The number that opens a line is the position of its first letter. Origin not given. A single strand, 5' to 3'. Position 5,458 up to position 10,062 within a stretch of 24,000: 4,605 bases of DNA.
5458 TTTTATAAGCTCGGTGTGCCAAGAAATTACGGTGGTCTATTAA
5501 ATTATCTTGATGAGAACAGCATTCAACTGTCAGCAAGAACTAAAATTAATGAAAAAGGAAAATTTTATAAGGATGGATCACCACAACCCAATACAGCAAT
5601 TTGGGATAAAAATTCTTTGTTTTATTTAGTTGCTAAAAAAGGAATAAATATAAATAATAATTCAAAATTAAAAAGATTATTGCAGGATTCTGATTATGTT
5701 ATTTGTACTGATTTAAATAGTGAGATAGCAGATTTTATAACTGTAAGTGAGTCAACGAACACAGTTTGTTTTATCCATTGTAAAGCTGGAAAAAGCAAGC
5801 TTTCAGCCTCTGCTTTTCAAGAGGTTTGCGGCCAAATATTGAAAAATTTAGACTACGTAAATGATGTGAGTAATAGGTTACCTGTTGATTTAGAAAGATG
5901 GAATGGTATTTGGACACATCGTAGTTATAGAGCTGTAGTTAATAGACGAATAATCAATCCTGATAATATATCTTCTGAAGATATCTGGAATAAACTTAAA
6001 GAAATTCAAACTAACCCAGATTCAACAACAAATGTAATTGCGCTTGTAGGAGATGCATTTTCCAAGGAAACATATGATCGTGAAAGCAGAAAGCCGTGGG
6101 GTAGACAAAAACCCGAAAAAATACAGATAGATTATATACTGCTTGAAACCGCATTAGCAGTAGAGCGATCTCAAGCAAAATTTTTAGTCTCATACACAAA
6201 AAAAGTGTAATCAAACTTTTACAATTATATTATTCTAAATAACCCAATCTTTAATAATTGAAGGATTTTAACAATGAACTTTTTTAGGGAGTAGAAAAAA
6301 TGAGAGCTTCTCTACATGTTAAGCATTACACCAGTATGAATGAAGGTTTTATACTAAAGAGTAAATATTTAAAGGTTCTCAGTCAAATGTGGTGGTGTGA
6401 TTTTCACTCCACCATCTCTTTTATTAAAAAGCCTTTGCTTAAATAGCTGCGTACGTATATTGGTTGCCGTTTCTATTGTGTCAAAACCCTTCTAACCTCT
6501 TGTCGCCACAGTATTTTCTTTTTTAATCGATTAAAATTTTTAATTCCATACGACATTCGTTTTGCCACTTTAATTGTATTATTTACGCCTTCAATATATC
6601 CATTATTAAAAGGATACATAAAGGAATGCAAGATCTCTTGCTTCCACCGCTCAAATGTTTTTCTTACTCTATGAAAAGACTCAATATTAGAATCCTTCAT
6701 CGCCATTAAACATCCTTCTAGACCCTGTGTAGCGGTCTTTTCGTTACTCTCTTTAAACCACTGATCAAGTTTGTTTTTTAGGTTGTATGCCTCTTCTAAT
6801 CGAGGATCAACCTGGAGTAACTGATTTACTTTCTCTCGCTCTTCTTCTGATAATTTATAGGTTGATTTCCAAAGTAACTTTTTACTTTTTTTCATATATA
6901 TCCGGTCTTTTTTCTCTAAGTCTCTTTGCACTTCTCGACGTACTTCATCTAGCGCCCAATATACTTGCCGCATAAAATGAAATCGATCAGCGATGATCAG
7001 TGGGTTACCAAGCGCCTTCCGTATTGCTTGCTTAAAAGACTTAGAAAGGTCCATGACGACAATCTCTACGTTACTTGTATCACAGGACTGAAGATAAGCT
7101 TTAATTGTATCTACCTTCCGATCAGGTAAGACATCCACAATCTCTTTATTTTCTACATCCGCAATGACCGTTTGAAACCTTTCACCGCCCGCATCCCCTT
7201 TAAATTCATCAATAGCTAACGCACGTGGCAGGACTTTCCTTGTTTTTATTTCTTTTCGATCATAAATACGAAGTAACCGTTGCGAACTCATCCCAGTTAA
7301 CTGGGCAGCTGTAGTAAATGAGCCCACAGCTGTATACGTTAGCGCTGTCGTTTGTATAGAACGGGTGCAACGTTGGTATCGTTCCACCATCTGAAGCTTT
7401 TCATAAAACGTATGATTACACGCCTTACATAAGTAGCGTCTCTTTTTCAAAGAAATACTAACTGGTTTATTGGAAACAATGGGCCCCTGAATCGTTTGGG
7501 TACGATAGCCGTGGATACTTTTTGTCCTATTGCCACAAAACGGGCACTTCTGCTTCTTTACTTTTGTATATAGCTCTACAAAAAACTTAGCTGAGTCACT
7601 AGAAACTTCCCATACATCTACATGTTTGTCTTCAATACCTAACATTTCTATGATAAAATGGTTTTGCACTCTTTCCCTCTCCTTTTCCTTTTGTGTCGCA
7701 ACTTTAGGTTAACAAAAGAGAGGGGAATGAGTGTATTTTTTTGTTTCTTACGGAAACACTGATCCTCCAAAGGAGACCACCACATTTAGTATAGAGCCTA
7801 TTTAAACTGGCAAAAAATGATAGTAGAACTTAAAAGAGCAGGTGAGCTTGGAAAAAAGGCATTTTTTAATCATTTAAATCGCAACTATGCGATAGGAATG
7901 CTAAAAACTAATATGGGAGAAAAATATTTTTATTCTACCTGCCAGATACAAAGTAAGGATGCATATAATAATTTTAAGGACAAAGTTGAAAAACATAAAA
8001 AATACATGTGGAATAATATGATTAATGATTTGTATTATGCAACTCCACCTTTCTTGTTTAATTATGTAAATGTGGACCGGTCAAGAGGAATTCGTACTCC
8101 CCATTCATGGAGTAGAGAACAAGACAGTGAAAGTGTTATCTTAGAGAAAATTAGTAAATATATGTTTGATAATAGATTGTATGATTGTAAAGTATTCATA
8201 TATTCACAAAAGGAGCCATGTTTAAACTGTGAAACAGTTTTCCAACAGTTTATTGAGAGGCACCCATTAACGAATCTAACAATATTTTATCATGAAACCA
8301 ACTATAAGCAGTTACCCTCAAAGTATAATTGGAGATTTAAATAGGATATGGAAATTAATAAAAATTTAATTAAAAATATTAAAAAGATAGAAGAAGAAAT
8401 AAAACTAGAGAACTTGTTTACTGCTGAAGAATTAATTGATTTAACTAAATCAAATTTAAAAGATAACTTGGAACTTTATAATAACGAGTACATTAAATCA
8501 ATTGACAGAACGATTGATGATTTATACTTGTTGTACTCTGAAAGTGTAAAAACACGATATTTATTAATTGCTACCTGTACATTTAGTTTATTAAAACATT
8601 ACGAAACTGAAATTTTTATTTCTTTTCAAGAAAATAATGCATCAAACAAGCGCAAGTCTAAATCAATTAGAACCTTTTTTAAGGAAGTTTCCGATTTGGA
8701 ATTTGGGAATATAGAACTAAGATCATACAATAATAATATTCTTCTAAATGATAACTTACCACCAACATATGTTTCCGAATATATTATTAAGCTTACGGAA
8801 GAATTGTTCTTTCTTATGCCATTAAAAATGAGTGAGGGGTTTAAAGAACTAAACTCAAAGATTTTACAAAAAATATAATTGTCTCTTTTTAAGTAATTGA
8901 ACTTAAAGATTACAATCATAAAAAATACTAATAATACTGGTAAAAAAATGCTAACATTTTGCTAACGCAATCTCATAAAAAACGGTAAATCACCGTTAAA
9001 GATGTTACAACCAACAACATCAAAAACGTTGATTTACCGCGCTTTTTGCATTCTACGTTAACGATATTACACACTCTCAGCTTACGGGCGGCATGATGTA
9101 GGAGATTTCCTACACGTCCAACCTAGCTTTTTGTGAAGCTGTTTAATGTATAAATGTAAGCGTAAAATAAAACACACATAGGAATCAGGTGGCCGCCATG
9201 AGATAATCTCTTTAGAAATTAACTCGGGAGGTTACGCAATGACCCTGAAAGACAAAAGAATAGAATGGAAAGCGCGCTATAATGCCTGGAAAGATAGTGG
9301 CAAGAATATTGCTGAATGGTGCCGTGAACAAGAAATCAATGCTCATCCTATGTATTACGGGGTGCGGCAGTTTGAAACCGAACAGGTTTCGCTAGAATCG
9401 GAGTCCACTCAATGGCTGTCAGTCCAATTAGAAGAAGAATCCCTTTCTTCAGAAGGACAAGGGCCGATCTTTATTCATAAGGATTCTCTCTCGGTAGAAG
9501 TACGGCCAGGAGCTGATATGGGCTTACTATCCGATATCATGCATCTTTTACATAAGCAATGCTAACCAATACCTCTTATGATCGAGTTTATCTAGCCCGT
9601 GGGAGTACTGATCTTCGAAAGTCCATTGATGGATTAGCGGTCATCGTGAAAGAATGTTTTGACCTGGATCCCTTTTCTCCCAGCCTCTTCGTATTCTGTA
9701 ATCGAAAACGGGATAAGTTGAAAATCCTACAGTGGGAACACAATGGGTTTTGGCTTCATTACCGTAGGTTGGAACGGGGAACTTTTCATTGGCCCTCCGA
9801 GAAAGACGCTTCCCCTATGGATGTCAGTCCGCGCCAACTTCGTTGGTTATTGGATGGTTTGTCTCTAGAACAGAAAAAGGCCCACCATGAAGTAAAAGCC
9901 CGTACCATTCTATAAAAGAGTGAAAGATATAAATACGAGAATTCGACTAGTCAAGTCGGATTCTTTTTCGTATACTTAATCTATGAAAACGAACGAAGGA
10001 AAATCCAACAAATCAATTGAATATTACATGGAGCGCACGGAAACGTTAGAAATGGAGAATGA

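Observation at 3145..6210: Unassigned 1021-aa DExH helicase with nuclease-like tail, apparently co-transcribed with the Hachiman-like pair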

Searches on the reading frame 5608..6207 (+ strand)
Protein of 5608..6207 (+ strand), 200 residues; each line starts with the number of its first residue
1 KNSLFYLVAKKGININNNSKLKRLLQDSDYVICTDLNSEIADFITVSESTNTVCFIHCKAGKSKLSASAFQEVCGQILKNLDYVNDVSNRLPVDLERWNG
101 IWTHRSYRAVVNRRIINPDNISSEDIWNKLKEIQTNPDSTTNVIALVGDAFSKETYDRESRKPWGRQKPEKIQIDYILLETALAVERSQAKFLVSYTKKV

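Call 62: search_solved_structures(query=A4, max_evalue=10, show_alignments=3)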
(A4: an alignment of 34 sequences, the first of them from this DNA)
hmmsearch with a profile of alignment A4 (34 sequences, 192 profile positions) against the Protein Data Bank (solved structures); distinct sequences matched with E-value up to 10: 1.
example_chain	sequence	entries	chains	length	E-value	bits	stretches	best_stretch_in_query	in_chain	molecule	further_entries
2o1g_A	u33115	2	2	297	1.7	11.6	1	21-43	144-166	ABO glycosyltransferase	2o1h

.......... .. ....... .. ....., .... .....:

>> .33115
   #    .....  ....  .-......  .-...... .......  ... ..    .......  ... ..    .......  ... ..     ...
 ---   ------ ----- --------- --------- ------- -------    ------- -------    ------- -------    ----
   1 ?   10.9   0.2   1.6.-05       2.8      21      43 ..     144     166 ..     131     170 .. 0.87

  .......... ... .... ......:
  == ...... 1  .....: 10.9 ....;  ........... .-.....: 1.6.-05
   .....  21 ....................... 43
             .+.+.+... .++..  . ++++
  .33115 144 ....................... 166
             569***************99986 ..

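Call 63: search_protein_families(library=pfam, alignment_id=A4, max_evalue=1)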
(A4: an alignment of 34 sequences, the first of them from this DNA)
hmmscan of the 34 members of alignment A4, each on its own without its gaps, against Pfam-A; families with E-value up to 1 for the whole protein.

A. member 1, seq(200 aa): 5 families
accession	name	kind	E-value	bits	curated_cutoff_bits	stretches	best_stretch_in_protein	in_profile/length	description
PF17830.6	STI1-HOP_DP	-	0.015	15.6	29.1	1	125-141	22-38/55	STI1/HOP, DP domain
PF00782.25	DSPc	-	0.048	13.9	33.5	1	27-63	49-85/133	Dual specificity phosphatase, catalytic domain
PF10356.15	RRG7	-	0.081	12.8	22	1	46-76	79-109/185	Required for respiratory growth protein 7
PF13588.12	HSDR_N_2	-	0.15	12.6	25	1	28-72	26-70/110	Type I restriction enzyme R protein N terminus (HSDR_N)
PF24248.1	DUF7451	-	0.16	12.3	27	1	27-76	126-175/191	Domain of unknown function (DUF7451)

B. families by the number of members that match (of 34 scanned): 20 families
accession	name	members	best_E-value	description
PF13588.12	HSDR_N_2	3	0.024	Type I restriction enzyme R protein N terminus (HSDR_N)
PF20616.4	Caps_syn_GfcC_N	2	0.18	Capsule biosynthesis GfcC, N-terminal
PF01571.26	GCV_T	1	0.0068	Aminomethyltransferase folate-binding domain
PF13405.12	EF-hand_6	1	0.0068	EF-hand domain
PF03414.19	Glyco_transf_6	1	0.013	Glycosyltransferase family 6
PF17830.6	STI1-HOP_DP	1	0.015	STI1/HOP, DP domain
PF17956.6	NAPRTase_C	1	0.033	Nicotinate phosphoribosyltransferase C-terminal domain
PF00036.39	EF-hand_1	1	0.033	EF hand domain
PF14890.11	Intein_splicing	1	0.044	Intein splicing domain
PF00782.25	DSPc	1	0.048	Dual specificity phosphatase, catalytic domain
PF13478.12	XdhC_C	1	0.048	XdhC Rossmann domain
PF25198.1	Spore_GerAC_N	1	0.05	Spore germination protein N-terminal domain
PF16679.11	CDT1_C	1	0.068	DNA replication factor Cdt1 C-terminal domain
PF10356.15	RRG7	1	0.081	Required for respiratory growth protein 7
PF19969.4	VMAP-M8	1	0.1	vWA-MoxR associated protein middle region (VMAP-M) 8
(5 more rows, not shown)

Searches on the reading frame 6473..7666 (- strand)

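Call 3: search_protein_families(library=pfam, proteins=[window:6473-7666:-], max_evalue=0.01)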
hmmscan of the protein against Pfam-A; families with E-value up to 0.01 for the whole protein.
window:6473-7666:- (397 aa): 3 families
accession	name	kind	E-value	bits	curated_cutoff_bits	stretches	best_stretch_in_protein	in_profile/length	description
PF01610.23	DDE_Tnp_ISL3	-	4e-67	226.9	23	1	150-385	1-240/240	Transposase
PF14690.11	Zn_ribbon_ISL3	-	9.1e-14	52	25.5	1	39-83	3-47/47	zinc-finger of transposase IS204/IS1001/IS1096/IS1165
PF13542.12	HTH_Tnp_ISL3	-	3e-06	27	27.4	1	89-137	1-49/51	Helix-turn-helix domain of transposase family ISL3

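Call 4: search_protein_families(library=padloc, proteins=[window:6473-7666:-], max_evalue=0.01)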
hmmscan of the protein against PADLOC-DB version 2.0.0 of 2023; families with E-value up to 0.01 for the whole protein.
window:6473-7666:- (397 aa): 1 family
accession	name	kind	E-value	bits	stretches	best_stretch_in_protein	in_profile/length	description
PDLC01574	typeIV_Cas8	-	0.0058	14.6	0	25-102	4-73/213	CAS-IV-A; effector_LS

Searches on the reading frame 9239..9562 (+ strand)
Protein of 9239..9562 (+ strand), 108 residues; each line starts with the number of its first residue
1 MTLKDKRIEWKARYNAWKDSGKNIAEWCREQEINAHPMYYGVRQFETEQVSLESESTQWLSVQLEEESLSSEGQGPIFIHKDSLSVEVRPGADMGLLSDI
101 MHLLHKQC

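Call 5: search_protein_families(library=ncbifam, proteins=[window:9239-9562:+], max_evalue=0.01)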
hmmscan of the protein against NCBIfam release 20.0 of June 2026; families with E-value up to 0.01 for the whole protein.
window:9239-9562:+ (108 aa): 2 families
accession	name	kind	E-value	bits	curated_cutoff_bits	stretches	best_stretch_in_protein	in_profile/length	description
NF047593.1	IS66_ISAeme5_TnpA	equivalog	2e-13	50.6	28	1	6-71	2-65/79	IS66 family insertion sequence element accessory protein TnpA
NF047595.1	IS66_ISRel24_TnpA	equivalog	0.0063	17.1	74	1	19-93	19-102/113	IS66-like element accessory protein TnpA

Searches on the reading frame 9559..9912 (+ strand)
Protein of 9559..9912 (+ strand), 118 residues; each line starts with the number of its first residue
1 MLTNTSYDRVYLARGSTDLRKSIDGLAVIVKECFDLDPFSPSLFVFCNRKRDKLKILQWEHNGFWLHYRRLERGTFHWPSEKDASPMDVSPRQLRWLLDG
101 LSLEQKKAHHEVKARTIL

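Call 5: search_protein_families(library=ncbifam, proteins=[window:9559-9912:+], max_evalue=0.01)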
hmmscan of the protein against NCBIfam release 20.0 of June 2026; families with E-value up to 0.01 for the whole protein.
window:9559-9912:+ (118 aa): 1 family
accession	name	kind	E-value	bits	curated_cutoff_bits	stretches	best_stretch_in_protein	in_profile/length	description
NF033819.0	IS66_TnpB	equivalog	1.7e-35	120.8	50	1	10-100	1-90/90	IS66 family insertion sequence element accessory protein TnpB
